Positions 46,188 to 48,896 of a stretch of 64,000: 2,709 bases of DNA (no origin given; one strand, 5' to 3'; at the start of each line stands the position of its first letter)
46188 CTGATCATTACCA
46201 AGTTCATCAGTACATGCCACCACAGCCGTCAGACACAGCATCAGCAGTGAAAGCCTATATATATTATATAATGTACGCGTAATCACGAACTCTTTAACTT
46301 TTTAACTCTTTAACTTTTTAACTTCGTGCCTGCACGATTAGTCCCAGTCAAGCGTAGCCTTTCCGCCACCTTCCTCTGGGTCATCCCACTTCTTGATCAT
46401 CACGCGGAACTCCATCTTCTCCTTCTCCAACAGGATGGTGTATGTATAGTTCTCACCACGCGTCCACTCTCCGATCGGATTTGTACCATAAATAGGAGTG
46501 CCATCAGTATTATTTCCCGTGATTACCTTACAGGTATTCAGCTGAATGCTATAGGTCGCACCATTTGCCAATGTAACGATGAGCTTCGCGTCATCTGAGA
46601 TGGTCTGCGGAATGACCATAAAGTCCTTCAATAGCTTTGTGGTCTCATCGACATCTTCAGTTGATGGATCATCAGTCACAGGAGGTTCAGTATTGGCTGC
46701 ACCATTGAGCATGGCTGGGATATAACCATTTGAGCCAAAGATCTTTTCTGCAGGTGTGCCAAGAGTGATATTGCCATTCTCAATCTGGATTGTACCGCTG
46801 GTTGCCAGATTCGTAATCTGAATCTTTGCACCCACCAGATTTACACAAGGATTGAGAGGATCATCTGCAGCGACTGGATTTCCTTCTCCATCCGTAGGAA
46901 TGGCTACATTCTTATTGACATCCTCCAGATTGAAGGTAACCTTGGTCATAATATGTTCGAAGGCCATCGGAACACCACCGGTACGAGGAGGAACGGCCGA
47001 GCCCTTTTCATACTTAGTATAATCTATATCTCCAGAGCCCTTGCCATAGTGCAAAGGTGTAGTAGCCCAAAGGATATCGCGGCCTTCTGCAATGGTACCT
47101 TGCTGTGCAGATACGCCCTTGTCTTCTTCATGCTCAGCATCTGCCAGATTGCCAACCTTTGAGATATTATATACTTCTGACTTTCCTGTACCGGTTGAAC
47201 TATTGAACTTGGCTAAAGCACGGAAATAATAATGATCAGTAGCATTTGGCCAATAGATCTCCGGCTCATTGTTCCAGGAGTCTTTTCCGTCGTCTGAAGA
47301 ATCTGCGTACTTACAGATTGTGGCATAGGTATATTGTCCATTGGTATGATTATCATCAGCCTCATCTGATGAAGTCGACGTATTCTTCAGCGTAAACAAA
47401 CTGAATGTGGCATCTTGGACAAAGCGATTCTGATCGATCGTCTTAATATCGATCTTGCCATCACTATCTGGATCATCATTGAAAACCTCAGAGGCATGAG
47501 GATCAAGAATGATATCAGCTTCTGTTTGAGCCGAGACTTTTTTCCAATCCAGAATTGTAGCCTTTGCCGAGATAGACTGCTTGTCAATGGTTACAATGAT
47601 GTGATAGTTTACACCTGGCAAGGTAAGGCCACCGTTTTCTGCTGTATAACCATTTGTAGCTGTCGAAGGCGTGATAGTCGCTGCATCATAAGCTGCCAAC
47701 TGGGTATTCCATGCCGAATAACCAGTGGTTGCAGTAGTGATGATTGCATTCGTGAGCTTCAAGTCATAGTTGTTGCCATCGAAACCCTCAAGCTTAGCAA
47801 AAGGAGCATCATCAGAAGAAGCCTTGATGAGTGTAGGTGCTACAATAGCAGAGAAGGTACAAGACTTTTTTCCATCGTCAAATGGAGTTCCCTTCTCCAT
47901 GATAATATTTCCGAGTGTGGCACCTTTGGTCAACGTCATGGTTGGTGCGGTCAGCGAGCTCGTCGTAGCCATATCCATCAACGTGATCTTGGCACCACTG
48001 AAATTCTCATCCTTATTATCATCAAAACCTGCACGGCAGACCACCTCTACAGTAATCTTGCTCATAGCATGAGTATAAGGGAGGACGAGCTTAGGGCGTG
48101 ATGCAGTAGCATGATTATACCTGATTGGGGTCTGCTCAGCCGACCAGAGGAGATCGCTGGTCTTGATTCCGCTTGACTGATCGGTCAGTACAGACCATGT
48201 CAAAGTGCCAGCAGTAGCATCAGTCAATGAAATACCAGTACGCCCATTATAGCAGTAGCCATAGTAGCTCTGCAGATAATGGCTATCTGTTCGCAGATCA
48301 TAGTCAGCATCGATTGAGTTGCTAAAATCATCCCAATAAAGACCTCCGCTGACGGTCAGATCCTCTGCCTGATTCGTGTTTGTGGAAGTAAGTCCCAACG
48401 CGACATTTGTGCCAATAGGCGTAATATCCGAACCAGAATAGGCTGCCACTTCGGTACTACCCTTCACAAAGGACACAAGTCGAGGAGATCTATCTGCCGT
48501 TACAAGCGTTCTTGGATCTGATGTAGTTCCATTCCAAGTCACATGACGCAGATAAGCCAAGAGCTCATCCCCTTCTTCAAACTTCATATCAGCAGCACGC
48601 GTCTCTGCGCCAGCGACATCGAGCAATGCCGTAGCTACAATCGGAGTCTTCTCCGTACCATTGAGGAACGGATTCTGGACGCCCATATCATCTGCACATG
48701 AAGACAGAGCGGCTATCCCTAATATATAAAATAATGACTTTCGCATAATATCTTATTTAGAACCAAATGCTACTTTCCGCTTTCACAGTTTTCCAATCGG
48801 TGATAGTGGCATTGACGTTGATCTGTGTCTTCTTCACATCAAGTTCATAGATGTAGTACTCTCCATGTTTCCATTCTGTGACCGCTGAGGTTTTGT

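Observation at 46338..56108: Four consecutive paralogs each contain two complete pilin-like modules in one polypeptide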

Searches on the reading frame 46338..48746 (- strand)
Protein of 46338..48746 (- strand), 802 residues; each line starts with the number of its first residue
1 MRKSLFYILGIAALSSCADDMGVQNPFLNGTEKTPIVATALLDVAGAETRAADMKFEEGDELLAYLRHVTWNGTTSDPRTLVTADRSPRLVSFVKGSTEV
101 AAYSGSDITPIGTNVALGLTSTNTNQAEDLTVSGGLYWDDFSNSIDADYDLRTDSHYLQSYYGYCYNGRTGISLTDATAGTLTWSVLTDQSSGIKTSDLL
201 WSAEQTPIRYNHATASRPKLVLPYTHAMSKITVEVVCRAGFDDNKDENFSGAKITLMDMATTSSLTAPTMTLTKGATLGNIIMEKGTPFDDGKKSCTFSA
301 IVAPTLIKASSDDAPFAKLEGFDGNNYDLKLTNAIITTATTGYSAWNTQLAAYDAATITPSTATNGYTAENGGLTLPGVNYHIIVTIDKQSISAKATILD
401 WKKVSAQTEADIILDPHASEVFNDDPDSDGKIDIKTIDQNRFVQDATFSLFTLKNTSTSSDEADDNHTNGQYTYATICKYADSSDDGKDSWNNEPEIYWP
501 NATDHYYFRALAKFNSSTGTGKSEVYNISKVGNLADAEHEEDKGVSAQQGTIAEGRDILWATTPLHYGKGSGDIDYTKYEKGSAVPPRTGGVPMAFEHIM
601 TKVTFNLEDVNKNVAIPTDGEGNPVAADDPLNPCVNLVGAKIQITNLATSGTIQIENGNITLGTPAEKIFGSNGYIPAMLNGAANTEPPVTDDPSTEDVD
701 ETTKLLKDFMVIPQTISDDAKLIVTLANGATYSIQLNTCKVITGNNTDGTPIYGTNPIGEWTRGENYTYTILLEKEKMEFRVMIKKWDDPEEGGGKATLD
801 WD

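Call 3: search_protein_families(library=pfam, proteins=[window:46338-48746:-], max_evalue=1)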
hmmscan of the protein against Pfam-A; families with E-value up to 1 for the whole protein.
window:46338-48746:- (802 aa): 2 families
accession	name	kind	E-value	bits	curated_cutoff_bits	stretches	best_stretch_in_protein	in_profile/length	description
PF13149.12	Mfa_like_1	-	3.2e-24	86.7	27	2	439-787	5-246/246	Fimbrillin-like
PF08139.17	LPAM_1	-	0.075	14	20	1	1-18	1-18/18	Prokaryotic membrane lipoprotein lipid attachment site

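Call 13: list_cluster_members(proteins=[P0001, window:46338-48746:-, window:50935-53427:-, window:53706-56108:-])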
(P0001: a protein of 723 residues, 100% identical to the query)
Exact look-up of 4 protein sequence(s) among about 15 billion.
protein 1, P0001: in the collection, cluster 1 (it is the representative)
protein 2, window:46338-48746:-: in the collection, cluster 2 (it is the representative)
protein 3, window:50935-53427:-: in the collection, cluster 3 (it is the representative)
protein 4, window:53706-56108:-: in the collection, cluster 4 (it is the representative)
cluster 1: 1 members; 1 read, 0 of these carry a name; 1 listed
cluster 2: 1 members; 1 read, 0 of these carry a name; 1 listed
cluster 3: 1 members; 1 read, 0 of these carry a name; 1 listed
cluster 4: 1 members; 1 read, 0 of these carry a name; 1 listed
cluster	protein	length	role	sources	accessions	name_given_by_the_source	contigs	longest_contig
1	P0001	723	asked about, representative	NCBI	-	-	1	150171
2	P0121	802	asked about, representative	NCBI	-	-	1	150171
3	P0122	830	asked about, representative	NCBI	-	-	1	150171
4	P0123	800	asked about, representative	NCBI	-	-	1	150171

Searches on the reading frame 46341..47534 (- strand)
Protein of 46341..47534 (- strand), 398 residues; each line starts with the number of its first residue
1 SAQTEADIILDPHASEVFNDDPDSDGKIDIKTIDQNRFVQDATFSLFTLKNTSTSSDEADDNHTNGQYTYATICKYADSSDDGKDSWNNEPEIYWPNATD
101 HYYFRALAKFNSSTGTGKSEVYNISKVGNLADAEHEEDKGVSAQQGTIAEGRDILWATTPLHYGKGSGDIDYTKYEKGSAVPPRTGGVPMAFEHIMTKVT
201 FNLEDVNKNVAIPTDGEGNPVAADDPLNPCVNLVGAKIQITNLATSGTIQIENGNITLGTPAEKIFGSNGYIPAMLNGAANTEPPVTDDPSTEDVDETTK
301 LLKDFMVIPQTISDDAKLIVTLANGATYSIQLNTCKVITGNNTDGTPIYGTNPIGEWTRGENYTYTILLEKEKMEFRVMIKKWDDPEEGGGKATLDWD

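Call 75: search_protein_families(library=pfam, proteins=[window:46341-47534:-], max_evalue=0.01)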
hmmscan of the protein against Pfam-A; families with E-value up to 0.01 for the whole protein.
window:46341-47534:- (398 aa): 1 family
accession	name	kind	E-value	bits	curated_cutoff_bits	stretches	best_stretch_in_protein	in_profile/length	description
PF13149.12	Mfa_like_1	-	6.5e-16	59.5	27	1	35-383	5-246/246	Fimbrillin-like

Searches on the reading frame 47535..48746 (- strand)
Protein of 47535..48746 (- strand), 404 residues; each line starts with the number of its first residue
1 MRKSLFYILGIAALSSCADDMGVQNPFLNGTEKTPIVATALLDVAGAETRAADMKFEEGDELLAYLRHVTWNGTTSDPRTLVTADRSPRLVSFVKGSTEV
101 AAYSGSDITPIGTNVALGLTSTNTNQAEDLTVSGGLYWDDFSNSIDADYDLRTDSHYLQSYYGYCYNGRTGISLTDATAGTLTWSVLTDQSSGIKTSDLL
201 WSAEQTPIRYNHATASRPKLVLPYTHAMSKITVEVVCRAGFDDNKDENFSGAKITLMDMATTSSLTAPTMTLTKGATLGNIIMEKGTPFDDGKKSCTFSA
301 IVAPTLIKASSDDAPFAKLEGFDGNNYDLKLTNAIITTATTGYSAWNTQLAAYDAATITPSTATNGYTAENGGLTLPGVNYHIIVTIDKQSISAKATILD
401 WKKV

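Call 75: search_protein_families(library=pfam, proteins=[window:47535-48746:-], max_evalue=0.01)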
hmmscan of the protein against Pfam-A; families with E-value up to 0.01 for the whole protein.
window:47535-48746:- (404 aa): 1 family
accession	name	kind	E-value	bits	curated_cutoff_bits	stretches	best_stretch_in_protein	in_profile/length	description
PF13149.12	Mfa_like_1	-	1.2e-09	39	27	1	154-367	60-217/246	Fimbrillin-like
